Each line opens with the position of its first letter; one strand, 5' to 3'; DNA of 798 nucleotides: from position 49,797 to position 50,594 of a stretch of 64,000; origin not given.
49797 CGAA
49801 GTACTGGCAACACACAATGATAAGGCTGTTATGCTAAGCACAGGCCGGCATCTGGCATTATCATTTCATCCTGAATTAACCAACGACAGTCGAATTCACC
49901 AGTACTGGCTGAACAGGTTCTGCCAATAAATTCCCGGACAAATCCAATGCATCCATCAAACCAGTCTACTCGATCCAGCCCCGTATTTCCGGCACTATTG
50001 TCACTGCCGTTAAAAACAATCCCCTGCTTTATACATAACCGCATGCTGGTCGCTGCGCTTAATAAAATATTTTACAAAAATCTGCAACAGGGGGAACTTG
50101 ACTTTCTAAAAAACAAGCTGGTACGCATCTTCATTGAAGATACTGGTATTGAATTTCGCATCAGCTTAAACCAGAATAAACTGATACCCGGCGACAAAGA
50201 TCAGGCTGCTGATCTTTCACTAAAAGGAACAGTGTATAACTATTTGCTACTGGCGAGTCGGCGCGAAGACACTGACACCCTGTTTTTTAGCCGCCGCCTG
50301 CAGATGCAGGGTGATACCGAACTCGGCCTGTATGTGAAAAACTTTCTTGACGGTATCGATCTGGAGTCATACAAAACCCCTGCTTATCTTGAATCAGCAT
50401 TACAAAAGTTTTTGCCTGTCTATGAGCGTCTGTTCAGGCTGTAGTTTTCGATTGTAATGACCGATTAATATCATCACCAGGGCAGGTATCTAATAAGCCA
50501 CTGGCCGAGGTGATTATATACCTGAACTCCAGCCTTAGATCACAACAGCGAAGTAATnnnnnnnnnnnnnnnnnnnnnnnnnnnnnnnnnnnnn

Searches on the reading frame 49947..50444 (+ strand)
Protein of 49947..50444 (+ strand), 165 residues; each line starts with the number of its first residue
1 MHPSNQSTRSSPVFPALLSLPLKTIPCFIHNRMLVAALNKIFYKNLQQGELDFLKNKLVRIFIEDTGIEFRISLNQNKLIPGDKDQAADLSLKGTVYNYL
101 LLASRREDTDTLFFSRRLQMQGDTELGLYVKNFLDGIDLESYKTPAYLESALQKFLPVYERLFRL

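Call 3: search_protein_families(library=pfam, proteins=[window:49947-50444:+], max_evalue=0.01)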
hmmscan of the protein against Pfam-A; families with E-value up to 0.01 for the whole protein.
window:49947-50444:+ (165 aa): 1 family
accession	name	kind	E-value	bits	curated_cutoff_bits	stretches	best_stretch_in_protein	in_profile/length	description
PF02036.22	SCP2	-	9.7e-12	45.6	21.3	1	41-135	4-101/101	SCP-2 sterol transfer family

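Call 4: search_protein_families(library=ncbifam, proteins=[window:49947-50444:+], max_evalue=0.01)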
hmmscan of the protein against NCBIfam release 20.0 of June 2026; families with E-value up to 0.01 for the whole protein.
window:49947-50444:+ (165 aa): 1 family
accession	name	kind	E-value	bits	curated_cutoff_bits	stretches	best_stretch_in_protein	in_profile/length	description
NF047962.3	SCP2_dom_UbiT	equivalog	8.2e-40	135.9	46.9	1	23-140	2-119/120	ubiquinone anaerobic biosynthesis accessory factor UbiT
